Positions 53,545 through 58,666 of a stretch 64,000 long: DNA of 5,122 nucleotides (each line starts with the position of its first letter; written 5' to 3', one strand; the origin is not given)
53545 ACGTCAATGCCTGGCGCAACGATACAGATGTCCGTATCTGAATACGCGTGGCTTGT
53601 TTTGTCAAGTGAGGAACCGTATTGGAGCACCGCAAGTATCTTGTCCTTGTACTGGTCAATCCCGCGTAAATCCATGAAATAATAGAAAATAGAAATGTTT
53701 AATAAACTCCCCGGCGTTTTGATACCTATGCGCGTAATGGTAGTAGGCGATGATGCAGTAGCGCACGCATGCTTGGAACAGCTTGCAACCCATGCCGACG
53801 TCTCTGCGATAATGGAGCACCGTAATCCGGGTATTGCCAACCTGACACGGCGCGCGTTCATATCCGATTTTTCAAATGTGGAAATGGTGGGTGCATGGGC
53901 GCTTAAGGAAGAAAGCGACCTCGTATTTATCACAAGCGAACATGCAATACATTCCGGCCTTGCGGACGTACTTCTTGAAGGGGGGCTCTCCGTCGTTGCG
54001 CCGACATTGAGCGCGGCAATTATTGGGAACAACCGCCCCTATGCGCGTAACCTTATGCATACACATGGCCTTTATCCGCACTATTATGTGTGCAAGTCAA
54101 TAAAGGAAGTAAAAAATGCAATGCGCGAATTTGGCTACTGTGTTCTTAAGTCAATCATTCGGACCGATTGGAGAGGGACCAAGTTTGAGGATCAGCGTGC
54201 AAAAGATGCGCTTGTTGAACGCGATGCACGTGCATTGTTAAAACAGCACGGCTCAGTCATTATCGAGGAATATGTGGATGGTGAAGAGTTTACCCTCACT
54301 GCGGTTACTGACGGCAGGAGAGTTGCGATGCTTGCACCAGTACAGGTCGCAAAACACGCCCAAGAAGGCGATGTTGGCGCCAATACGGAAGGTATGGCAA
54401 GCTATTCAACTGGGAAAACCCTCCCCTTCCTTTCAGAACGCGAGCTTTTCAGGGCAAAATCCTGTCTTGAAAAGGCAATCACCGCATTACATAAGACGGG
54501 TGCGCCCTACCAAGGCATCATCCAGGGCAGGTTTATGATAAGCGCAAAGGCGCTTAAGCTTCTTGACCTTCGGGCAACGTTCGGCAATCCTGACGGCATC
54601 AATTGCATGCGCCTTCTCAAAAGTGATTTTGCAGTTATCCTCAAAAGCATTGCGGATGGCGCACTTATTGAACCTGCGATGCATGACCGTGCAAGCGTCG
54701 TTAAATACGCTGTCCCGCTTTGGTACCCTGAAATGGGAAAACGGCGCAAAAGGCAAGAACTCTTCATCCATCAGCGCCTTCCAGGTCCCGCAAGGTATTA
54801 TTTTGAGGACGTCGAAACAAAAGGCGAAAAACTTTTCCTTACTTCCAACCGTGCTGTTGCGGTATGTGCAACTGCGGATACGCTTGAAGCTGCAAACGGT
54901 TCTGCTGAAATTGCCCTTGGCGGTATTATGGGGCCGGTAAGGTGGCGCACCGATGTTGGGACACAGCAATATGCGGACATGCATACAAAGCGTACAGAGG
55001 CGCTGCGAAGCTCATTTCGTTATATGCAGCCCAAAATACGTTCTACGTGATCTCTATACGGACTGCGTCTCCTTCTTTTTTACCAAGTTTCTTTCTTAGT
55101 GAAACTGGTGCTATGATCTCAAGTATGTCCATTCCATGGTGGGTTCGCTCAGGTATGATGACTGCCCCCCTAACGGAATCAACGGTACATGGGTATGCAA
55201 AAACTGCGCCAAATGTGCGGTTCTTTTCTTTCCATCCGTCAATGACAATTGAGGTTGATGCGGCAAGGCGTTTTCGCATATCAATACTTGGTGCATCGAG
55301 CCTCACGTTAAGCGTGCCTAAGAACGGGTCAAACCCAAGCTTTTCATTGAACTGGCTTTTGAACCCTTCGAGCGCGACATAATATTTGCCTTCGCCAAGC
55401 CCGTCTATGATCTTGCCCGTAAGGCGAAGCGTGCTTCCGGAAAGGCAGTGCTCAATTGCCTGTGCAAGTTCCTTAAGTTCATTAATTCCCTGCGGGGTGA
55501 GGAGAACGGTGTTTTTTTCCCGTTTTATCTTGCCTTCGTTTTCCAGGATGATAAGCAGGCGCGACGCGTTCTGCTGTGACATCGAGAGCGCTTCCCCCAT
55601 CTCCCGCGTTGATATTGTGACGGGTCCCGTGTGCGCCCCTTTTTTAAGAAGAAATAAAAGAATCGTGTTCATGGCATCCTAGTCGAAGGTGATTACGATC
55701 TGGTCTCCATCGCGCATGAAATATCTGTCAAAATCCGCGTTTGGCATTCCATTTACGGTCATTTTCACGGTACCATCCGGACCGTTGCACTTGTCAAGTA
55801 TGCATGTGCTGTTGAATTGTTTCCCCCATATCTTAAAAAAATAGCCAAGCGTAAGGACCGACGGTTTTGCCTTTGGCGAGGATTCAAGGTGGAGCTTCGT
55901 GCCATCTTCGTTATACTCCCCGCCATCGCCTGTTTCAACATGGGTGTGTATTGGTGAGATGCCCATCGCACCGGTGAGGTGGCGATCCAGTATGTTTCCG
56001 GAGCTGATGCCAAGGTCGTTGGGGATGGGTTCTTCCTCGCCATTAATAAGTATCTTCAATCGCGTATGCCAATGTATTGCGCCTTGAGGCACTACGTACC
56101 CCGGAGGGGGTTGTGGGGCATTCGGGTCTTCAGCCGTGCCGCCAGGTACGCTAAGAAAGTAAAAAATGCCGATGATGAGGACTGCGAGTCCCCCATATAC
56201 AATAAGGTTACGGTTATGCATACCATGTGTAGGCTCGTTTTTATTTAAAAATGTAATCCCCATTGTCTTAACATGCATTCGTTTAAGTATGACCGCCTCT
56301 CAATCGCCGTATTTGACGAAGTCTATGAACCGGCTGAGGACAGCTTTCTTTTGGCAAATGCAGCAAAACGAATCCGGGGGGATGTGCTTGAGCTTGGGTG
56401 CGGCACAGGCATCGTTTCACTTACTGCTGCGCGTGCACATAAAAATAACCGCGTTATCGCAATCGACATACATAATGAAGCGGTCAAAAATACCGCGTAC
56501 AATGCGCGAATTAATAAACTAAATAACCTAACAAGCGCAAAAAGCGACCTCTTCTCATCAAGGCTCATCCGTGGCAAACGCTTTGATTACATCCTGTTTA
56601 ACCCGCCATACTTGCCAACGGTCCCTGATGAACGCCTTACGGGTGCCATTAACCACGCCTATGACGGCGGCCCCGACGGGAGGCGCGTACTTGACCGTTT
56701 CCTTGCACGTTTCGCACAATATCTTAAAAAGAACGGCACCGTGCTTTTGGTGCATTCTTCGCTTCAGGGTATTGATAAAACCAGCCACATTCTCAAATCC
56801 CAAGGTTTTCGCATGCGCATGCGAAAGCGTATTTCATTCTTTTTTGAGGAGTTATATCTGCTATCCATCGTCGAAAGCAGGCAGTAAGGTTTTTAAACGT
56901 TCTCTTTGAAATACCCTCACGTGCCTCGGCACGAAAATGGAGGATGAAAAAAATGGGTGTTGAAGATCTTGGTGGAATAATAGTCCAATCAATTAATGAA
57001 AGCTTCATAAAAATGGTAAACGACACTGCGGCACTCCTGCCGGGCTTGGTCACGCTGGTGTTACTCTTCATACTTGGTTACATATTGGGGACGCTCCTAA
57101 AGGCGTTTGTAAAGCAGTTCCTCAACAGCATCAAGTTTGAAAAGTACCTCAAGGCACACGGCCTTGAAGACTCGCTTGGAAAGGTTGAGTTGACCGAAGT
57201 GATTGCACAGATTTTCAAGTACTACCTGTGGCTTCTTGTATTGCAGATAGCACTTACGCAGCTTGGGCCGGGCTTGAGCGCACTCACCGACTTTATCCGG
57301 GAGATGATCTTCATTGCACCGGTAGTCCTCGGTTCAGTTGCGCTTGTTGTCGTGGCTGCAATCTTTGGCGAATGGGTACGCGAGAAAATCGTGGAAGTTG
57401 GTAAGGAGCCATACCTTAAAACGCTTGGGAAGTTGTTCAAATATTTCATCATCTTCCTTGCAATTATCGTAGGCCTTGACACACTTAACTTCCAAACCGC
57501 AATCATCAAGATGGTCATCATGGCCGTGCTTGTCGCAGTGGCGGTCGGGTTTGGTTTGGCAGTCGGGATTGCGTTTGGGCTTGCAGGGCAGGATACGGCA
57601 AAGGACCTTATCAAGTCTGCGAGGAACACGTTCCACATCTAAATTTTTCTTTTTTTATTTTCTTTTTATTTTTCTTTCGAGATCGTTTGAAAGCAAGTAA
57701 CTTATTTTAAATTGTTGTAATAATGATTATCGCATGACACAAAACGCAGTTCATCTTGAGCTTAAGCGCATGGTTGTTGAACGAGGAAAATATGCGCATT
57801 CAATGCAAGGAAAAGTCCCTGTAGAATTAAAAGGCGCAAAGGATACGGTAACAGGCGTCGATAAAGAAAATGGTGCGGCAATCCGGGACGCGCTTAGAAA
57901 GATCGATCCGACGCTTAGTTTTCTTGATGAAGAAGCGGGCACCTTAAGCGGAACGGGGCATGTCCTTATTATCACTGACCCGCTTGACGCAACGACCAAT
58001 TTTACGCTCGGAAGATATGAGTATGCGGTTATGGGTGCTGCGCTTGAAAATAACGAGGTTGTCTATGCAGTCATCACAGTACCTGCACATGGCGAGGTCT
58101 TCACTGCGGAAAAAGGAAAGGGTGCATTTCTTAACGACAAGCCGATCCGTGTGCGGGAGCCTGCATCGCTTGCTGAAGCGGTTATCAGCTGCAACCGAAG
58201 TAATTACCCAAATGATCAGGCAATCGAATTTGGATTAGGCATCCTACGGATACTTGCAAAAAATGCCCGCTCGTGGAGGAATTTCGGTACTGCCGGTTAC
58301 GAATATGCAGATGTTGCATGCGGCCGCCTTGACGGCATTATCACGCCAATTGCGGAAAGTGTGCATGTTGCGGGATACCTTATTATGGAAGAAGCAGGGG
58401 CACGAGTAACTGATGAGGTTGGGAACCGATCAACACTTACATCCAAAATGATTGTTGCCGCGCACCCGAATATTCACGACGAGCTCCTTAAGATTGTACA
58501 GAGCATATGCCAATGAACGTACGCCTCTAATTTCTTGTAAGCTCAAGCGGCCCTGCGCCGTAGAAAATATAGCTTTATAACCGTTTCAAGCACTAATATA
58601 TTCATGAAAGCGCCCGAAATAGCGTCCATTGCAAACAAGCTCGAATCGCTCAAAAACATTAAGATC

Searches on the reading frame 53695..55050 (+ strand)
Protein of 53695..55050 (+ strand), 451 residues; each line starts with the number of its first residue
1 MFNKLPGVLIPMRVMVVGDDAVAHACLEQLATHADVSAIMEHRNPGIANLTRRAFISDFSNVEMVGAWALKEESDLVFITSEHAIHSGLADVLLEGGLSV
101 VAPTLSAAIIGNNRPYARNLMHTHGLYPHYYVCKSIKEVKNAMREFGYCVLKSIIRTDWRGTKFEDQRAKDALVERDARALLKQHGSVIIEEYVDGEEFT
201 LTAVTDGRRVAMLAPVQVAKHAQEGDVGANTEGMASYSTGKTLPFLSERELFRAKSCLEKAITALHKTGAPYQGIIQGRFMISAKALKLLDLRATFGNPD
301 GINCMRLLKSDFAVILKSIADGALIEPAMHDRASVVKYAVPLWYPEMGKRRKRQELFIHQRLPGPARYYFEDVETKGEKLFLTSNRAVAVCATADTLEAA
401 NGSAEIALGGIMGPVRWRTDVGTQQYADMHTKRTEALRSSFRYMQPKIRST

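Call 31: search_protein_families(library=pfam, proteins=[window:53695-55050:+])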
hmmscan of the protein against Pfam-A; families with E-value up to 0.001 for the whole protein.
window:53695-55050:+ (451 aa): 3 families
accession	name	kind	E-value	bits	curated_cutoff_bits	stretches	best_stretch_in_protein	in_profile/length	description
PF01071.24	GARS_A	-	4.1e-26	92.5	27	1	114-300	3-193/194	Phosphoribosylglycinamide synthetase, ATP-grasp (A) domain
PF02844.21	GARS_N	-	9.8e-12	45.9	29.5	1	12-110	1-99/100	Phosphoribosylglycinamide synthetase, N domain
PF02843.22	GARS_C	-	0.00054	20.7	34.8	0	337-423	4-91/92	Phosphoribosylglycinamide synthetase, C domain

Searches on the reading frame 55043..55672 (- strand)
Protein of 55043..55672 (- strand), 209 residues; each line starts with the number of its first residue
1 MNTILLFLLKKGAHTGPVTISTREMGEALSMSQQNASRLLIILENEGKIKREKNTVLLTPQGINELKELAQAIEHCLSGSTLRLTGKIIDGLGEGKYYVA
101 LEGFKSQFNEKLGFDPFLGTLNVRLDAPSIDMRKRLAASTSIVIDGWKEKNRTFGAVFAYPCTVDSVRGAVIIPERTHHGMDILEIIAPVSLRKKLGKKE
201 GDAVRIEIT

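Call 66: search_protein_families(library=pfam, proteins=[window:55043-55672:-])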
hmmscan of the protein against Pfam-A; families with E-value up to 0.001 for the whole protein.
window:55043-55672:- (209 aa): 2 families
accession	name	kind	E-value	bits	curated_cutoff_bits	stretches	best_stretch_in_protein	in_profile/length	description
PF01982.22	CTP-dep_RFKase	-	6.7e-44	149.2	25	1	88-208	1-121/121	Domain of unknown function DUF120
PF13545.12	HTH_Crp_2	-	0.001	19.5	27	0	16-61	19-65/70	Crp-like helix-turn-helix domain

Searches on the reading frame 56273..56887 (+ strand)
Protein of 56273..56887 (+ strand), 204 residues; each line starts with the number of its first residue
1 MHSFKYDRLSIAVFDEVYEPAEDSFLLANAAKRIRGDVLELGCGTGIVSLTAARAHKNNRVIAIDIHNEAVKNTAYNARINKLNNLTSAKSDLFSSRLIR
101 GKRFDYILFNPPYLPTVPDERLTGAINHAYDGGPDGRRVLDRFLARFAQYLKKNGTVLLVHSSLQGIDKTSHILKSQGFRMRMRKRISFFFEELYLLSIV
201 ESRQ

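Call 67: search_protein_families(library=pfam, proteins=[window:56273-56887:+])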
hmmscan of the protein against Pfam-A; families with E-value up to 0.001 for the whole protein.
window:56273-56887:+ (204 aa): 13 families
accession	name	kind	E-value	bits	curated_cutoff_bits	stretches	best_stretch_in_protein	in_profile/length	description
PF05175.20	MTS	-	3.1e-17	63.2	23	1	25-113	22-108/170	Methyltransferase small domain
PF13847.12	Methyltransf_31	-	1e-10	41.9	27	1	38-163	7-113/145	Methyltransferase domain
PF13649.12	Methyltransf_25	-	1.7e-10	41.9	27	1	38-130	1-90/97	Methyltransferase domain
PF06325.19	PrmA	-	2.7e-08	34.1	22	1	35-109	162-232/296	Ribosomal protein L11 methyltransferase (PrmA)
PF08242.18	Methyltransf_12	-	8.7e-08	33.2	30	1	39-110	1-72/98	Methyltransferase domain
PF13489.12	Methyltransf_23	-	2.1e-06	28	27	1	32-161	20-118/164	Methyltransferase domain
PF02390.23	Methyltransf_4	-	2.5e-06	27.5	24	1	38-93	5-60/173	Putative methyltransferase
PF08241.18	Methyltransf_11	-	3.5e-06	28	21.2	1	39-108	1-65/95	Methyltransferase domain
PF05958.17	tRNA_U5-meth_tr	-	4.1e-06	26.5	23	1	29-88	196-253/357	tRNA (Uracil-5-)-methyltransferase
PF10294.15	Methyltransf_16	-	1.1e-05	25.7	21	1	31-90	43-103/174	Lysine methyltransferase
PF02475.24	TRM5-TYW2_MTfase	-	1.4e-05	25.6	28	1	38-112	40-113/164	TRM5/TYW2 methyltransferase domain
PF03602.21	Cons_hypoth95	-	2.9e-05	24.2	24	1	34-113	40-123/182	Conserved hypothetical protein 95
PF03848.20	TehB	-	0.00017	21.5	20.4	1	29-108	24-100/193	Tellurite resistance protein TehB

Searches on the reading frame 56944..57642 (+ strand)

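Call 66: search_protein_families(library=pfam, proteins=[window:56944-57642:+])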
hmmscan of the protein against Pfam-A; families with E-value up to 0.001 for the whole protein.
window:56944-57642:+ (232 aa): 1 family
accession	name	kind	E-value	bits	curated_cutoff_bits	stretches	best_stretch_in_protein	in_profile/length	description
PF05552.17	MS_channel_1st_1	-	2.4e-05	24.6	22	1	21-66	3-48/50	Mechanosensitive ion channel, conserved TM helix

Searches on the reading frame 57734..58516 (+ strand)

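Call 67: search_protein_families(library=pfam, proteins=[window:57734-58516:+])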
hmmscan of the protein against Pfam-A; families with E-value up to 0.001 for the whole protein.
window:57734-58516:+ (260 aa): 1 family
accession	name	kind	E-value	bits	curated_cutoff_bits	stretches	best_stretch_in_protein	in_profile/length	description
PF00459.30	Inositol_P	-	5.5e-38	131.4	27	1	30-258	30-269/271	Inositol monophosphatase family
